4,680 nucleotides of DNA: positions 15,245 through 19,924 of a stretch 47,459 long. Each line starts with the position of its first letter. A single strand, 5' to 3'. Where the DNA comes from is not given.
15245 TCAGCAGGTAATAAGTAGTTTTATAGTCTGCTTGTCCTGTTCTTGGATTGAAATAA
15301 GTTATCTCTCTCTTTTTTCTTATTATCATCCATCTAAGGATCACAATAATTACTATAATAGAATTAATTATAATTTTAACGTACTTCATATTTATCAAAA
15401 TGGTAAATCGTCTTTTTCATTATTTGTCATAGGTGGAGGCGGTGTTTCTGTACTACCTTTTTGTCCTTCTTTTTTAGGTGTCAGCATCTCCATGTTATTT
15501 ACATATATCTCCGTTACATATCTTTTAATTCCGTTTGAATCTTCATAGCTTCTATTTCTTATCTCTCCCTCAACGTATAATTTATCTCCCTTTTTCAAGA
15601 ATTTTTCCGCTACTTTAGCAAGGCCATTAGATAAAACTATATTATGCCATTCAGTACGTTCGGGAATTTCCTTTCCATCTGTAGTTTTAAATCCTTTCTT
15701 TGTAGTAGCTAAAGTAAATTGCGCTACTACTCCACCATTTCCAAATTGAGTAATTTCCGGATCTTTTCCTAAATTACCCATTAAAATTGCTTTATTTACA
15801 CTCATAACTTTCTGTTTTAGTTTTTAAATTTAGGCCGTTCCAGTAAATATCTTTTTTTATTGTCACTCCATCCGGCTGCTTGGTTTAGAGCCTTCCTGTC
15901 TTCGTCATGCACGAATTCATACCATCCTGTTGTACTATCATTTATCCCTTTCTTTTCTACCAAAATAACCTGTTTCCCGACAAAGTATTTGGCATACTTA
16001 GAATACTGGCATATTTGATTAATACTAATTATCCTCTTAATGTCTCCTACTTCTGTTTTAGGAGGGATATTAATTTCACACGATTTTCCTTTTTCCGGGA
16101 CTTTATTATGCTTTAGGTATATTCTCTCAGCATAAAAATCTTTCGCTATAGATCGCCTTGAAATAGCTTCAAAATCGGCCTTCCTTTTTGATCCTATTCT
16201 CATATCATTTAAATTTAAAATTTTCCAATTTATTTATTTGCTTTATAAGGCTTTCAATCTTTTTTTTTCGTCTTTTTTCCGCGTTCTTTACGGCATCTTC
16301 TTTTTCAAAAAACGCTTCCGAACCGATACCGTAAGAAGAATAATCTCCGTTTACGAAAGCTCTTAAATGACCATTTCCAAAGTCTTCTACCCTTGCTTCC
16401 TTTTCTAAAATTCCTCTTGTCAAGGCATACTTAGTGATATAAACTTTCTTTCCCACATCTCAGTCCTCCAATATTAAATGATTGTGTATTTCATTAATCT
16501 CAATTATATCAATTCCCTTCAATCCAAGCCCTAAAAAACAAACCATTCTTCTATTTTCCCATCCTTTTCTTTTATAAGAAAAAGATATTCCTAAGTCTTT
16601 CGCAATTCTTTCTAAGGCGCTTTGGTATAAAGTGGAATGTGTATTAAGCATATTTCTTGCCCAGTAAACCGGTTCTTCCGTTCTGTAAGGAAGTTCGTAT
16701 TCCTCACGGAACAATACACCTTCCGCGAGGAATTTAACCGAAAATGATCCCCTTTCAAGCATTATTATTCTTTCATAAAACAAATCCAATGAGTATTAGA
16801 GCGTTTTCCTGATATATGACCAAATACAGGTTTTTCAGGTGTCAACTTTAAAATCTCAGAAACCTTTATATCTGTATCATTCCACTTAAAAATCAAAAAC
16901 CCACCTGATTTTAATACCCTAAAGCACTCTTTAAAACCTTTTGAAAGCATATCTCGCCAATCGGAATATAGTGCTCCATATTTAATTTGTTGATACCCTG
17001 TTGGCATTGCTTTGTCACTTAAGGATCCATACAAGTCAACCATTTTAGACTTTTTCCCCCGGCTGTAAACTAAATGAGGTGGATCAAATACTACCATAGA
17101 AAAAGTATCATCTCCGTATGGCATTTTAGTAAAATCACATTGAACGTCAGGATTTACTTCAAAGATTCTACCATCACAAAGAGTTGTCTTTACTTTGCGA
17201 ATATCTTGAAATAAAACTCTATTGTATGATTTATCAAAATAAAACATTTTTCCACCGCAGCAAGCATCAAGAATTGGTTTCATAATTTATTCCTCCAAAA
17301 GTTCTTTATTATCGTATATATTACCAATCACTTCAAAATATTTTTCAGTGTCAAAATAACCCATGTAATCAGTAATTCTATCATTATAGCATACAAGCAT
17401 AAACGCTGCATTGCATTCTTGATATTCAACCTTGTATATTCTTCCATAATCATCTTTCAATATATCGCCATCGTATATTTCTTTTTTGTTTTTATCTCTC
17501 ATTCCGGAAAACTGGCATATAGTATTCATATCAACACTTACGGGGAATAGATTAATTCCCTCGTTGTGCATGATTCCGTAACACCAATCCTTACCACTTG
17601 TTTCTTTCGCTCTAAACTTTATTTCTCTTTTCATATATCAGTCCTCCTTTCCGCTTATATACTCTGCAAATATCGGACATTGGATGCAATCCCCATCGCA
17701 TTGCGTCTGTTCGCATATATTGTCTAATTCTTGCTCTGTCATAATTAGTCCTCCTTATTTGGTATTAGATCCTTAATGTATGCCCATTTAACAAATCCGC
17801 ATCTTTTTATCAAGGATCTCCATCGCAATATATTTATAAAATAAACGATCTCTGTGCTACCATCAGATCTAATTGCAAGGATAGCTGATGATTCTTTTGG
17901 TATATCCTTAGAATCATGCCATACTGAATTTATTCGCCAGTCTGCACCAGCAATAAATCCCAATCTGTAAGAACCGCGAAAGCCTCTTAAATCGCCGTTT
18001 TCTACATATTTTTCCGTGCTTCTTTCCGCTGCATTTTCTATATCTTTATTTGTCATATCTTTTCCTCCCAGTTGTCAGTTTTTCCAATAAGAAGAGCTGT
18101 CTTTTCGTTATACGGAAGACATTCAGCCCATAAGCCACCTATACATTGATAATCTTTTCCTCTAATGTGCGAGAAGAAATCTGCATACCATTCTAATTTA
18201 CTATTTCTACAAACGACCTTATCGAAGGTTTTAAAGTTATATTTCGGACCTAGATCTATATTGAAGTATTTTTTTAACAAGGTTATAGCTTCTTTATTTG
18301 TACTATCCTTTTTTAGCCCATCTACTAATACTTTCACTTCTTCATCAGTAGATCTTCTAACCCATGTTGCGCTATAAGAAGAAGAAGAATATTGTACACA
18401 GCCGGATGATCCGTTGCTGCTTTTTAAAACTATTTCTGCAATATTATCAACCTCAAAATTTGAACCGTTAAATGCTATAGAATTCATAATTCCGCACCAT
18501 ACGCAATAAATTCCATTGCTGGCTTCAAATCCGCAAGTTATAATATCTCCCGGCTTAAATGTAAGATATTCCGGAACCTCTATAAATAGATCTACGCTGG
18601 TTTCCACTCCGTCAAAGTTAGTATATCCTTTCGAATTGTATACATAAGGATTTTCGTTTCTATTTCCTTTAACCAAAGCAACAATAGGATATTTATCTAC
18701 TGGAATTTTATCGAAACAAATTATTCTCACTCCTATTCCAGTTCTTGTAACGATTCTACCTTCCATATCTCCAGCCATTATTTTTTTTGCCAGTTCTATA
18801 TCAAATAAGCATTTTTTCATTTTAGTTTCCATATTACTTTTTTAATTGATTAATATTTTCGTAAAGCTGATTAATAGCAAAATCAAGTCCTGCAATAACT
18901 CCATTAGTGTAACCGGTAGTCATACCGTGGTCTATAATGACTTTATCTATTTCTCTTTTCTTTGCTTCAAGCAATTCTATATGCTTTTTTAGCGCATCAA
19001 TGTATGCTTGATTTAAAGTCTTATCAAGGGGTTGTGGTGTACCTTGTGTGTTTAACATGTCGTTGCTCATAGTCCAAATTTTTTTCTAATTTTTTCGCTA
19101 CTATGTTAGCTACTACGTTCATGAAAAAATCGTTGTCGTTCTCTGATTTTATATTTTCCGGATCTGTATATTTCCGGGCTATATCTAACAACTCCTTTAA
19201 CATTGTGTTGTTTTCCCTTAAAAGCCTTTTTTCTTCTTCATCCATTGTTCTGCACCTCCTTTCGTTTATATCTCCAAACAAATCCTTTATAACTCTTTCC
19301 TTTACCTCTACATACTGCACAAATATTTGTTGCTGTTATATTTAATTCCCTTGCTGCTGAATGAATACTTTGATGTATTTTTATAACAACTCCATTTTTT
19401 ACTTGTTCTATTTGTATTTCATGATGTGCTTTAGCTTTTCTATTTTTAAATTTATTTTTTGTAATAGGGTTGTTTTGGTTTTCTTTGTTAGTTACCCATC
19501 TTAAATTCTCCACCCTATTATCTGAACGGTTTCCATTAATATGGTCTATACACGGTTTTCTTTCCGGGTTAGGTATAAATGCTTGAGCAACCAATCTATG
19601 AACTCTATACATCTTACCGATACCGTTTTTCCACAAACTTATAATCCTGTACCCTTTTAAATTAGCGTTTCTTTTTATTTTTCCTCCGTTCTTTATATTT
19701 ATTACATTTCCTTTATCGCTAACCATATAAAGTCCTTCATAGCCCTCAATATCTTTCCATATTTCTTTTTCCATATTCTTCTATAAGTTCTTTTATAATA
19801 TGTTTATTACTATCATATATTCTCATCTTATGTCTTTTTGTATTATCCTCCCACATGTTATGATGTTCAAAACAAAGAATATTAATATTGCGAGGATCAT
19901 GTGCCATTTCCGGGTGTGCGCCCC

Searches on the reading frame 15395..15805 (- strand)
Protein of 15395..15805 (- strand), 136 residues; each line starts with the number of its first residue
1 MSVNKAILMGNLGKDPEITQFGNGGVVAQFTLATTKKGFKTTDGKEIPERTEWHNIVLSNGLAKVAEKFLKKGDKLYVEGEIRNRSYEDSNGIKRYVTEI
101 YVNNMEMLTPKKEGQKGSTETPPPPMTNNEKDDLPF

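Call 85: search_protein_families(library=pfam, proteins=[window:15395-15805:-], max_evalue=0.001)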
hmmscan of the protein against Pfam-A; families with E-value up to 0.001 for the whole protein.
window:15395-15805:- (136 aa): 1 family
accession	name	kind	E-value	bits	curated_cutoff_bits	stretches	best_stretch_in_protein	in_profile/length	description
PF00436.31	SSB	-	1.6e-30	105.7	26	1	3-108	1-104/104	Single-strand binding protein family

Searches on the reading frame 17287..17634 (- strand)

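Call 85: search_protein_families(library=pfam, proteins=[window:17287-17634:-], max_evalue=0.001)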
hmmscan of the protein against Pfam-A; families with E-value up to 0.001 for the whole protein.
window:17287-17634:- (115 aa): 1 family
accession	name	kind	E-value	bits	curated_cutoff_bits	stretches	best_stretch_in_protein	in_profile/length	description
PF09643.15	YopX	-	8.2e-19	68.3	22.4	1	23-114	34-128/128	YopX protein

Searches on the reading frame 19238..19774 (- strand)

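Call 85: search_protein_families(library=pfam, proteins=[window:19238-19774:-], max_evalue=0.001)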
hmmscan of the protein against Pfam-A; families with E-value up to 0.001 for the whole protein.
window:19238-19774:- (178 aa): 3 families
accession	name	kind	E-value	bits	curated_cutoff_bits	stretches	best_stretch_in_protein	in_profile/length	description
PF07463.16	NUMOD4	-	6.3e-15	55.6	23.4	1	4-48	1-49/49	NUMOD4 motif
PF13392.12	HNH_3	-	9.3e-14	51.2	24.8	1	56-100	1-45/46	HNH endonuclease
PF22083.2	I-HmuI_NUMOD-like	-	2.4e-07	30.7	27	1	131-167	9-45/46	DNA endonuclease I-HmuI-like, NUMOD-like domain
